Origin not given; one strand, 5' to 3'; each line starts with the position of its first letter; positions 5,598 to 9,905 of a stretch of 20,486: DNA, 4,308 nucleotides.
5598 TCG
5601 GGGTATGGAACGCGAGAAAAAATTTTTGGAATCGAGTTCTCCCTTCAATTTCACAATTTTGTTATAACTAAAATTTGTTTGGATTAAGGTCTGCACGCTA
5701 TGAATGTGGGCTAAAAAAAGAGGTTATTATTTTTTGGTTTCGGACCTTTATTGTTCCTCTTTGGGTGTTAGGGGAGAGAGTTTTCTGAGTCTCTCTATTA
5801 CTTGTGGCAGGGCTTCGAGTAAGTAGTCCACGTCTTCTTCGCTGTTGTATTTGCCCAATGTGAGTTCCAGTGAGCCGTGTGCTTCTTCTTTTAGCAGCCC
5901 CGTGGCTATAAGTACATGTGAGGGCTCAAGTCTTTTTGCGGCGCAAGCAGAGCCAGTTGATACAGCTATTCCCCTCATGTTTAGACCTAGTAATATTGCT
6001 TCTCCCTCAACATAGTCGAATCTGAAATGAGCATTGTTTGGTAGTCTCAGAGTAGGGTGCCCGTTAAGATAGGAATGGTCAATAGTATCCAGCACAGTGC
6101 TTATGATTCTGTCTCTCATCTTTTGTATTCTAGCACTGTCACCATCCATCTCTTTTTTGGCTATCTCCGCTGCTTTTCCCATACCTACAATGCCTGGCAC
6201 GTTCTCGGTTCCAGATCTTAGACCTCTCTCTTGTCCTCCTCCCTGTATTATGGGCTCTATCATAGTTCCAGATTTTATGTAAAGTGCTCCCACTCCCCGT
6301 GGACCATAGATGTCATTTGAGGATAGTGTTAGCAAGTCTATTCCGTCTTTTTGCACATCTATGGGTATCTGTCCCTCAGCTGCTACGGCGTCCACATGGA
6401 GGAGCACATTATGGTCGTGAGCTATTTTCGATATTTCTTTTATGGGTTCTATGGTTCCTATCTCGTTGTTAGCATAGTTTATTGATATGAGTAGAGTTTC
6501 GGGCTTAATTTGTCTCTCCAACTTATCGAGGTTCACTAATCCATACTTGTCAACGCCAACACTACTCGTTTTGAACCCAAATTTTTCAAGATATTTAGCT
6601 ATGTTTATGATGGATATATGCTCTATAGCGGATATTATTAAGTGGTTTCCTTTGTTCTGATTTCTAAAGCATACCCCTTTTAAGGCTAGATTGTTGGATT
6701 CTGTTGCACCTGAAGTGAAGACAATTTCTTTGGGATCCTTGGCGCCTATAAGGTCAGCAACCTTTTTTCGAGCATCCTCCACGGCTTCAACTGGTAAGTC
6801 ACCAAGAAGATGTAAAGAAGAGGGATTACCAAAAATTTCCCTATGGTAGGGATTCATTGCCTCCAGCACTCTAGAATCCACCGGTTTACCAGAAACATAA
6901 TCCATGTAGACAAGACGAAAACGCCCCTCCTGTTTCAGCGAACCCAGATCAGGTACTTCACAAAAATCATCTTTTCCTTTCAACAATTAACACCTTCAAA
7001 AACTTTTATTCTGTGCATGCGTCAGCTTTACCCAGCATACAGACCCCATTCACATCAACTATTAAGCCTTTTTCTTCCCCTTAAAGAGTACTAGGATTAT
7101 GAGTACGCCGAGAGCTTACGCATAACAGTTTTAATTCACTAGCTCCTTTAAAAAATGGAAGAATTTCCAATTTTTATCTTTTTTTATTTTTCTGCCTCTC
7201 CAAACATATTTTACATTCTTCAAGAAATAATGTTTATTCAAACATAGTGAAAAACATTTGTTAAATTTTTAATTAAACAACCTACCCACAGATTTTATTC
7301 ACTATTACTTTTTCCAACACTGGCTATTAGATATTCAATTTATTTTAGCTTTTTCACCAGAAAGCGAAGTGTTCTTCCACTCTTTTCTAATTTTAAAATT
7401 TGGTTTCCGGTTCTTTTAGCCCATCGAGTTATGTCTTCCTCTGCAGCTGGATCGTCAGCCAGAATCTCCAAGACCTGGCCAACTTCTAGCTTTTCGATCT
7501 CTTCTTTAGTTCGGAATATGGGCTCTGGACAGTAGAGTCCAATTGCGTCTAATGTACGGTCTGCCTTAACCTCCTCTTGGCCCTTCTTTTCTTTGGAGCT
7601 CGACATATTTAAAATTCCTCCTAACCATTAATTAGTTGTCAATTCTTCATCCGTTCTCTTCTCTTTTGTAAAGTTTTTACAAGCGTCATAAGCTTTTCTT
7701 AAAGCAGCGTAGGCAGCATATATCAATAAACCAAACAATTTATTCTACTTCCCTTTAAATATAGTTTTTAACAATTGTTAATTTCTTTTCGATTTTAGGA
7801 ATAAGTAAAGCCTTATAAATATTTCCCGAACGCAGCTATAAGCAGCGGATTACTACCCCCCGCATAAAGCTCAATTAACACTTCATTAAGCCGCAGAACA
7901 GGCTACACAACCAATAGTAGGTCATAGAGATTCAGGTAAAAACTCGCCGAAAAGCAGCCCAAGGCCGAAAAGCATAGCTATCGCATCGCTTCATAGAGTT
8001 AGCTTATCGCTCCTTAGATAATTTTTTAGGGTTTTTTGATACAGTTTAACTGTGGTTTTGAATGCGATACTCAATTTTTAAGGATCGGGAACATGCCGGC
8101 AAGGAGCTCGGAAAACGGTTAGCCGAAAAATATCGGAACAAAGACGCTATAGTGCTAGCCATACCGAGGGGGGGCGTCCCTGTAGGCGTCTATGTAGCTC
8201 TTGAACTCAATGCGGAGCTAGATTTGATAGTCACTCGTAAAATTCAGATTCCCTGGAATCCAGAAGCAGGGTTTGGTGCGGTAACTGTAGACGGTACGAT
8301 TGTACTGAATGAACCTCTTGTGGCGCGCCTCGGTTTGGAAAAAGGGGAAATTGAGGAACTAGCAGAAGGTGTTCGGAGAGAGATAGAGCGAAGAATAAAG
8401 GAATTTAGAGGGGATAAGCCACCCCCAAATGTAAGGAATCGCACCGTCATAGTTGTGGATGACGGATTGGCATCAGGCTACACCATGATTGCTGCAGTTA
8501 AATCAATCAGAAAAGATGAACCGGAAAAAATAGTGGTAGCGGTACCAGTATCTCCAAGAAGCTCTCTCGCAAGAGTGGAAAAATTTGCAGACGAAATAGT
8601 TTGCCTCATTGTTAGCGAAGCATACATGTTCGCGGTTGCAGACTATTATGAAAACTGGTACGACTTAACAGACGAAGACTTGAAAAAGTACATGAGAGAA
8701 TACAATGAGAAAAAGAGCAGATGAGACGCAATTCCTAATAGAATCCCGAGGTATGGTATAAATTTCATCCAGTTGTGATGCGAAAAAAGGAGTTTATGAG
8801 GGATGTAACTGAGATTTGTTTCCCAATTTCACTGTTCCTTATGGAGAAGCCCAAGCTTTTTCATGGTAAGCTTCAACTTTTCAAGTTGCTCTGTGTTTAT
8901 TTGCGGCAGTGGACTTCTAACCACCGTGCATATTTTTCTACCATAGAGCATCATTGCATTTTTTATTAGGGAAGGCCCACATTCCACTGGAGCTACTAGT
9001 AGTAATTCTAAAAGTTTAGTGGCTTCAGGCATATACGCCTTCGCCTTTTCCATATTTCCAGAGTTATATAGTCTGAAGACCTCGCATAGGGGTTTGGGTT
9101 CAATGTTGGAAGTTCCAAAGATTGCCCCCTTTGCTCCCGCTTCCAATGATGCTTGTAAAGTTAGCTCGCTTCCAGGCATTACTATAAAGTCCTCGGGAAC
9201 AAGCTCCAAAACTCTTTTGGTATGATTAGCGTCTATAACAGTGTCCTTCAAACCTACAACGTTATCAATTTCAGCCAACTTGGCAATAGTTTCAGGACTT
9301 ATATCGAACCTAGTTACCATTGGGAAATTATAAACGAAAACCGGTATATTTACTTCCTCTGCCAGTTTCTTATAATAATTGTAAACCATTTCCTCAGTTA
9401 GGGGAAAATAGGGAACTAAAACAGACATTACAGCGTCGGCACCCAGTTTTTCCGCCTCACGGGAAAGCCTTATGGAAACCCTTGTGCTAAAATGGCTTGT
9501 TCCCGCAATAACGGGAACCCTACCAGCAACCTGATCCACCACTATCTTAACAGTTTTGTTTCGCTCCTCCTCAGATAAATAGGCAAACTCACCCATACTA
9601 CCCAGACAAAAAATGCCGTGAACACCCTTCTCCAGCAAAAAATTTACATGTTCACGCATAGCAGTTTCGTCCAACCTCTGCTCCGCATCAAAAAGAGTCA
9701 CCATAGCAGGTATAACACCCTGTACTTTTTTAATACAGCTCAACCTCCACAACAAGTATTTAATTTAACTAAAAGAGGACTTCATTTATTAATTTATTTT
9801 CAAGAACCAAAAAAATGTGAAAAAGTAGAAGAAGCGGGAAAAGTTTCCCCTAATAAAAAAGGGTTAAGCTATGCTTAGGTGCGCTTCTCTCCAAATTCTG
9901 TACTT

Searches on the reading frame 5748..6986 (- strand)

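Call 5: search_protein_families(library=pfam, proteins=[window:5748-6986:-], max_evalue=0.01)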
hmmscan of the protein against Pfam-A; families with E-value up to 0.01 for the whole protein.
window:5748-6986:- (412 aa): 5 families
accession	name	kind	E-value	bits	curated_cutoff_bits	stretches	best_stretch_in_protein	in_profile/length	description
PF00266.25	Aminotran_5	-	6.7e-77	259.4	21.5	1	26-389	1-371/371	Aminotransferase class-V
PF00155.27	Aminotran_1_2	-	1.2e-09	38.3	19.7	1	65-202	40-188/361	Aminotransferase class I and II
PF01212.27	Beta_elim_lyase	-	1.9e-07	31.1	27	1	69-200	34-169/288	Beta-eliminating lyase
PF01041.23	DegT_DnrJ_EryC1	-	1.4e-05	25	19.8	1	74-205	31-151/360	DegT/DnrJ/EryC1/StrS aminotransferase family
PF01053.26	Cys_Met_Meta_PP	-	3.3e-05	23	27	1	75-205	60-179/381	Cys/Met metabolism PLP-dependent enzyme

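Call 6: search_protein_families(library=ncbifam, proteins=[window:5748-6986:-], max_evalue=0.001)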
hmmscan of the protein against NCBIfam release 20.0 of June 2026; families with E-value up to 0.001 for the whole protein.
window:5748-6986:- (412 aa): 39 families (the best 25 are shown)
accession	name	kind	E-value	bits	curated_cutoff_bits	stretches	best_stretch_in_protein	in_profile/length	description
TIGR03402.1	FeS_nifS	equivalog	1.9e-148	494.3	530.75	1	26-406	1-379/379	cysteine desulfurase NifS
NF010611.0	PRK14012.1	equivalog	3e-124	415.1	548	1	26-406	7-388/406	IscS subfamily cysteine desulfurase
TIGR02006.1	IscS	equivalog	1.7e-123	412.6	643.2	1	26-406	5-384/402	IscS subfamily cysteine desulfurase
TIGR03235.1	DNA_S_dndA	equivalog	2.2e-106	356.1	480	1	27-375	1-351/353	cysteine desulfurase DndA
TIGR03403.1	nifS_epsilon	equivalog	1.4e-101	340.2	587.7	1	26-404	1-380/382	NifS family cysteine desulfurase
NF002806.0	PRK02948.1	subfamily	1.2e-92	310.9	304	1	25-399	1-374/381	IscS subfamily cysteine desulfurase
TIGR01979.1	sufS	subfamily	1.5e-46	159.1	475.1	1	23-399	17-401/403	SufS family cysteine desulfurase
TIGR01977.1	am_tr_V_EF2568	hypoth_equivalog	5.5e-45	154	377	1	39-395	15-375/376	cysteine desulfurase family protein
NF041166.1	f2_encap_cargo1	exception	3.4e-38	132.2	800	1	64-252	286-476/623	family 2A encapsulin nanocompartment cargo protein cysteine desulfurase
NF006791.0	PRK09295.1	equivalog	5.9e-32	111.2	661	1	24-399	23-403/406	cysteine desulfurase SufS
NF008126.0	PRK10874.1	equivalog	1.5e-30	106.7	607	1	66-400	62-399/401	cysteine desulfurase CsdA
TIGR01976.1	am_tr_V_VC1184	hypoth_equivalog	1.7e-30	106.6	352.35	1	16-240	12-234/401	cysteine desulfurase-like protein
TIGR03392.1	FeS_syn_CsdA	equivalog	3.9e-29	102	493.6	1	38-400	30-396/398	cysteine desulfurase CsdA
NF040779.1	Sec_lyase_SclA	exception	8.3e-28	97.4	525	1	67-252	43-228/378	selenocysteine lyase SclA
TIGR03812.1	tyr_de_CO2_Arch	equivalog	1.1e-15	57.4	299.4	1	74-204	66-195/375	tyrosine decarboxylase MfnA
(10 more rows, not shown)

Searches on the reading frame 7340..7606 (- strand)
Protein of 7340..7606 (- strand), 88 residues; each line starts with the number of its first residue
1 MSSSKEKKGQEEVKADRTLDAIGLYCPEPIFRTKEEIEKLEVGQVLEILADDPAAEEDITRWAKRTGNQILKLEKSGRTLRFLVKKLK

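Call 74: search_protein_families(library=pfam, proteins=[window:7340-7606:-], max_evalue=0.001)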
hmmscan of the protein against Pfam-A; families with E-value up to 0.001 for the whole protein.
window:7340-7606:- (88 aa): 1 family
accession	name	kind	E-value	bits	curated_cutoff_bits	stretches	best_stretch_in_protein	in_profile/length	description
PF01206.22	TusA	-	6.4e-26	90.4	28.6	1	17-86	1-70/70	Sulfurtransferase TusA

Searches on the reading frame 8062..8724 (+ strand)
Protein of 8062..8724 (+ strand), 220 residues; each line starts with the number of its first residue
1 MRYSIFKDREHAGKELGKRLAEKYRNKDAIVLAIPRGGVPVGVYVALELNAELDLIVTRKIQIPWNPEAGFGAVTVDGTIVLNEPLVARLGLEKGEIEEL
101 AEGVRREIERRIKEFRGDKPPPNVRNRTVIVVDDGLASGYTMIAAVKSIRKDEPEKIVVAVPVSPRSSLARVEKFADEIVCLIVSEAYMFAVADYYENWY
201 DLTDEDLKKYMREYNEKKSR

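Call 5: search_protein_families(library=pfam, proteins=[window:8062-8724:+], max_evalue=0.01)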
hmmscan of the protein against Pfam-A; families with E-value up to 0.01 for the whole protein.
window:8062-8724:+ (220 aa): 4 families
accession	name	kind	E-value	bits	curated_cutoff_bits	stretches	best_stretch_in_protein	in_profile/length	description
PF00156.33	Pribosyltran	-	1e-16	61.1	26.3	1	12-186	14-145/158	Phosphoribosyl transferase domain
PF14681.12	UPRTase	-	1.1e-05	25.5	27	1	114-177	108-173/206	Uracil phosphoribosyltransferase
PF15609.12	PRTase_2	-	0.00057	19.9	28.8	1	125-178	118-174/188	Phosphoribosyl transferase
PF24390.1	PRTase-CE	-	0.0081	16.5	27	1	120-213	103-203/253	PRTase-CE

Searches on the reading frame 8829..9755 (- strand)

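Call 5: search_protein_families(library=pfam, proteins=[window:8829-9755:-], max_evalue=0.01)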
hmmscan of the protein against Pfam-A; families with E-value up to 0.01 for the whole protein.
window:8829-9755:- (308 aa): 1 family
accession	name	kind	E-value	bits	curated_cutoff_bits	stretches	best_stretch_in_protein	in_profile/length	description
PF00701.28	DHDPS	-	2.1e-67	227.3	22.1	1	11-300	2-288/289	Dihydrodipicolinate synthetase family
